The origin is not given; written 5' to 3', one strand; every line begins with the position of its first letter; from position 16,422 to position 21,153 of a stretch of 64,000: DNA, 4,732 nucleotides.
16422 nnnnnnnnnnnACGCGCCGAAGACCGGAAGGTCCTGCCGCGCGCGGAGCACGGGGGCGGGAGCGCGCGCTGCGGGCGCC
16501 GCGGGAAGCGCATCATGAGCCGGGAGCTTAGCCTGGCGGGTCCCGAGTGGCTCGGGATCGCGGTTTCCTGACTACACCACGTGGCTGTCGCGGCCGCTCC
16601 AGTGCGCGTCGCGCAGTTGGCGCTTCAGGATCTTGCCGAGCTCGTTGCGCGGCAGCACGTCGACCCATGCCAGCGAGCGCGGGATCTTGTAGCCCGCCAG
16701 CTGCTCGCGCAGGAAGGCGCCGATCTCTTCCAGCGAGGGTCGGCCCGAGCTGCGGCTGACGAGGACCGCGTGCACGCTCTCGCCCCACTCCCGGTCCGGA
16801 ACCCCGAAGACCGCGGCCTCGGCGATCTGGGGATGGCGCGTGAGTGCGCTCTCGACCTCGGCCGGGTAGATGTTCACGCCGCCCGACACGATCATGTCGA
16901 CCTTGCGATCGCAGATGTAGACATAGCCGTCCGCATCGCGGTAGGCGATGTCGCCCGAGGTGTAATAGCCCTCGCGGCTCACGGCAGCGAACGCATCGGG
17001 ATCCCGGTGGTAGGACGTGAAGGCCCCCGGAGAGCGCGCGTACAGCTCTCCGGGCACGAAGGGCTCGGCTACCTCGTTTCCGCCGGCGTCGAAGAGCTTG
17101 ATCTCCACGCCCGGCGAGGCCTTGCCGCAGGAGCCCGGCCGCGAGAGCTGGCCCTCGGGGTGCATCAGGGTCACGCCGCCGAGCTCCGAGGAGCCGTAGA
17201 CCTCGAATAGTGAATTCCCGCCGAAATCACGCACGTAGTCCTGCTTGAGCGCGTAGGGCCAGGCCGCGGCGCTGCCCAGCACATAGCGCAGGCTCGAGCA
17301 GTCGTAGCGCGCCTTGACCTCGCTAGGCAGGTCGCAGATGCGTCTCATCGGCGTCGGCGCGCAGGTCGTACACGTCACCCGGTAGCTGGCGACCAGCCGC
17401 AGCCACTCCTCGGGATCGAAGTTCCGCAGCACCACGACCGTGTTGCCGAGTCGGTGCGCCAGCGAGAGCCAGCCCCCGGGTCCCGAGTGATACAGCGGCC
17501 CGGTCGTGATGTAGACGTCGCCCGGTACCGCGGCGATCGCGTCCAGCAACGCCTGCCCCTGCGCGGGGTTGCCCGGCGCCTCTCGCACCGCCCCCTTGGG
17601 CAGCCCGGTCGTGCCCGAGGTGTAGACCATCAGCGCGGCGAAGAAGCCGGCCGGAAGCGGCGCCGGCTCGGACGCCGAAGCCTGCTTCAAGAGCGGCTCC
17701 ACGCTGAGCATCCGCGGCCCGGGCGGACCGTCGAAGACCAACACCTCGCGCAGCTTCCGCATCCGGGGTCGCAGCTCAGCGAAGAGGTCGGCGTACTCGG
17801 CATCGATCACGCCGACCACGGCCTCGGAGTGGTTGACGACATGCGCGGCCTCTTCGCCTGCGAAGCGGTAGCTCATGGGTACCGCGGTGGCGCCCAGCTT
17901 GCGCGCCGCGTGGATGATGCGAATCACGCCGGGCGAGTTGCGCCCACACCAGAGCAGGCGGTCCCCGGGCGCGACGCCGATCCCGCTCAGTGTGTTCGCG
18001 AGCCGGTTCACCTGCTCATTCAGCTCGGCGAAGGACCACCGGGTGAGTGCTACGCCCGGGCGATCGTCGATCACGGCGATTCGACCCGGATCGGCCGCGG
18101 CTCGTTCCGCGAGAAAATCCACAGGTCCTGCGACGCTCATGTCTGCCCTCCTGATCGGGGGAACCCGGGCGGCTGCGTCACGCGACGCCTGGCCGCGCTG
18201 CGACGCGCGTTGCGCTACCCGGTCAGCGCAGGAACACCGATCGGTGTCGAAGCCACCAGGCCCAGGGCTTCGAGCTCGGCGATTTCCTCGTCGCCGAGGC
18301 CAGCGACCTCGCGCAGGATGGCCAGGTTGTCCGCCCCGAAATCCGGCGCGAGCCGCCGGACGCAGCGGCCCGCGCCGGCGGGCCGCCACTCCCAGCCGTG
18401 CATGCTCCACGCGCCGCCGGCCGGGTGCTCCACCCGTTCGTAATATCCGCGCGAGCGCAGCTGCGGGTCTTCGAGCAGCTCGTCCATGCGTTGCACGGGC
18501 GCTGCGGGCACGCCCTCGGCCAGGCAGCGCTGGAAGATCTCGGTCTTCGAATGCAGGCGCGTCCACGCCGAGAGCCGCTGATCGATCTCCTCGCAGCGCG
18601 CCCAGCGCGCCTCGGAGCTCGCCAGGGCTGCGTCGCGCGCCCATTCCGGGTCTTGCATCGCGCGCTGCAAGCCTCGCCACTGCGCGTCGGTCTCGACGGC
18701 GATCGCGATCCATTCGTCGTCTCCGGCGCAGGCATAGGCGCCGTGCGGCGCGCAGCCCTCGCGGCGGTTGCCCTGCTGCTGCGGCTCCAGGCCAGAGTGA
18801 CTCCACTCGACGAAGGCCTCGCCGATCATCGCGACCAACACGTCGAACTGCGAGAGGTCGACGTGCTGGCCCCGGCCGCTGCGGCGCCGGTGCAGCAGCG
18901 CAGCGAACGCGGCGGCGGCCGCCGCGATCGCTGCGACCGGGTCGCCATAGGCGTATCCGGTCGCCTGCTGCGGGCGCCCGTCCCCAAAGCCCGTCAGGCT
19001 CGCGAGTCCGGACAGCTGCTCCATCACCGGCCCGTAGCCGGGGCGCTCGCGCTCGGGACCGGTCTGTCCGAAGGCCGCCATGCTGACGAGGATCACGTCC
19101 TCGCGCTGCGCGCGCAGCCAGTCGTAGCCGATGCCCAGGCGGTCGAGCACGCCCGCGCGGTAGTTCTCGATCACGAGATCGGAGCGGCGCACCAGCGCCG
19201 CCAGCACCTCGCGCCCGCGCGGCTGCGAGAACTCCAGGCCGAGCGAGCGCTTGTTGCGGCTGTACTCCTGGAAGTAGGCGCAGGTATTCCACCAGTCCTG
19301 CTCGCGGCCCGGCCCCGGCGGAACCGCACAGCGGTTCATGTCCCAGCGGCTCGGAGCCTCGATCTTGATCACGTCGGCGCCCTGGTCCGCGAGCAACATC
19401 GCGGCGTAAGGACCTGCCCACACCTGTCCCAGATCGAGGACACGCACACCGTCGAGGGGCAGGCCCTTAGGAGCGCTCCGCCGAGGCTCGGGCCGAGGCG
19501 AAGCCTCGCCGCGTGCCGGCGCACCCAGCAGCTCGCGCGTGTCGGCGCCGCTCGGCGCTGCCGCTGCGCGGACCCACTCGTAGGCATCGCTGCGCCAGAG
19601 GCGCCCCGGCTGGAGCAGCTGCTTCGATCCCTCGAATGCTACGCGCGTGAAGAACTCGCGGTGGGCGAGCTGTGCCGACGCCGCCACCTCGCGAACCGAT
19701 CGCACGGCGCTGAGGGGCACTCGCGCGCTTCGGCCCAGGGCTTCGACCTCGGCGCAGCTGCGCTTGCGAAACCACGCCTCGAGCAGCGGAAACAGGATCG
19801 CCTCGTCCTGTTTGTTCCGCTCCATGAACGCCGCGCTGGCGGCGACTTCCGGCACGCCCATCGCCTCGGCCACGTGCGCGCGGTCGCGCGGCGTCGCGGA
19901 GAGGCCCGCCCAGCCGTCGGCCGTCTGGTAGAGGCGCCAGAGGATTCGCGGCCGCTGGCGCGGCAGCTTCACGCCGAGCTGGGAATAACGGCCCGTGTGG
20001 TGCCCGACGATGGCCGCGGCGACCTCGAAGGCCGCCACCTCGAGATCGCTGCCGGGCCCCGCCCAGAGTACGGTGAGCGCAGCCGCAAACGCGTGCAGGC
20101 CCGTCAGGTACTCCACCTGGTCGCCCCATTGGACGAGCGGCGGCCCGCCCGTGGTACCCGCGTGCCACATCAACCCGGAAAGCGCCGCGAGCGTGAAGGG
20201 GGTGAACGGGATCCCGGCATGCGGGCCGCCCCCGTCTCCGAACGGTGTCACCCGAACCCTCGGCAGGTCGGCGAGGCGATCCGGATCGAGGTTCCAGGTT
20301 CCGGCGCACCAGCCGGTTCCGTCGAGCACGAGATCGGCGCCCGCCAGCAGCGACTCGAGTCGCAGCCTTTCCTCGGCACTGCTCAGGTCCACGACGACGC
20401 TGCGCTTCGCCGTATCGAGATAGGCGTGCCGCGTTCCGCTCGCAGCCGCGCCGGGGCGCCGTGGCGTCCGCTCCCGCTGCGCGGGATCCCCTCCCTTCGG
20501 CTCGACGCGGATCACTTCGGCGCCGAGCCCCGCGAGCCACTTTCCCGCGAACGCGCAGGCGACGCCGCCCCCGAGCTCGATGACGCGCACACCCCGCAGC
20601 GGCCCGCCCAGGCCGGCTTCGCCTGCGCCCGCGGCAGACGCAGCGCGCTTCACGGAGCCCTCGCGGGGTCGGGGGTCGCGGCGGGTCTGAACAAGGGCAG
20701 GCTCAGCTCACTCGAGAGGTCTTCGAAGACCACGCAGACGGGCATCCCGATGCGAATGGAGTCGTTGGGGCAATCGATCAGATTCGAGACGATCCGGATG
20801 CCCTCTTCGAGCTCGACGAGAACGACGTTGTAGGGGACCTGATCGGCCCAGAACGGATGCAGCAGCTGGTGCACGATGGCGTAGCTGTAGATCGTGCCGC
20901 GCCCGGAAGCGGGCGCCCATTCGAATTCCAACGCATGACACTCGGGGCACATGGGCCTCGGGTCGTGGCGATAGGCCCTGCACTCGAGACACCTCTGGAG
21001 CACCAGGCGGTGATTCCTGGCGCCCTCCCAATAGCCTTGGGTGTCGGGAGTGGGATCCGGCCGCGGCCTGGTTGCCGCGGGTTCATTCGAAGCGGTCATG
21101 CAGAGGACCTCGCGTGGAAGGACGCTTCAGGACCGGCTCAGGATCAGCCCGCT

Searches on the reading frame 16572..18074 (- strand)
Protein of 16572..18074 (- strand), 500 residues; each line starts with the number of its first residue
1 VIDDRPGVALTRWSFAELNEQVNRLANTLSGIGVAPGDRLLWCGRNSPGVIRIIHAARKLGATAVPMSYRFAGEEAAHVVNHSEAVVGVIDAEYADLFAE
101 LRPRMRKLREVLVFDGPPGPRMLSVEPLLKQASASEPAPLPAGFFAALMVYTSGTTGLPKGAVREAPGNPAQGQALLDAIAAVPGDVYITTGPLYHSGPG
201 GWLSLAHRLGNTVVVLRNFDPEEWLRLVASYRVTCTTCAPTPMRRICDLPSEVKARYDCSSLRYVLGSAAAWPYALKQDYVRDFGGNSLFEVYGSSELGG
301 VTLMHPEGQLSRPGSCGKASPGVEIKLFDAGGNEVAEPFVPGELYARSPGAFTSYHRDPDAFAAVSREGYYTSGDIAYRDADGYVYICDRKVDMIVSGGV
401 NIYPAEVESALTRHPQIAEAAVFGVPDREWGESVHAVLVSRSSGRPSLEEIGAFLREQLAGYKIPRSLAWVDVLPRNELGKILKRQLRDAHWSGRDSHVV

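Call 27: search_protein_families(library=pfam, proteins=[window:16572-18074:-], max_evalue=0.001)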
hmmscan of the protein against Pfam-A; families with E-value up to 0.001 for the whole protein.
window:16572-18074:- (500 aa): 2 families
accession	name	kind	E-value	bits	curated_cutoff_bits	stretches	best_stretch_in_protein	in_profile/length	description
PF00501.34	AMP-binding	-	1.3e-65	222.1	29.9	1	11-355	20-383/384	AMP-binding enzyme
PF13193.12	AMP-binding_C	-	2.2e-17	64.2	24.5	1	406-481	1-76/76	AMP-binding enzyme C-terminal domain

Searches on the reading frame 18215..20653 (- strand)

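Call 27: search_protein_families(library=pfam, proteins=[window:18215-20653:-], max_evalue=0.001)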
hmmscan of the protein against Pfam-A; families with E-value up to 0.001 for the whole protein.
window:18215-20653:- (812 aa): 1 family
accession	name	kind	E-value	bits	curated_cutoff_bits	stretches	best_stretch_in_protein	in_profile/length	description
PF02515.22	CoA_transf_3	-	2.1e-157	524.4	23.3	2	400-776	1-366/366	CoA-transferase family III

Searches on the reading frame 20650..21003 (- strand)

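Call 27: search_protein_families(library=pfam, proteins=[window:20650-21003:-], max_evalue=0.001)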
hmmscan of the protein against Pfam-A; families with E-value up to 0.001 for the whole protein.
window:20650-21003:- (117 aa): 2 families
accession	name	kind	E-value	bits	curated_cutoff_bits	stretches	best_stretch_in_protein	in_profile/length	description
PF01796.24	OB_ChsH2_C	-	2.4e-22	79.1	27.1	1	29-94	1-65/65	ChsH2, C-terminal OB-fold domain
PF12172.15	zf-ChsH2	-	1.4e-06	28.4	23.2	1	2-28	11-37/37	ChsH2, rubredoxin-like zinc ribbon domain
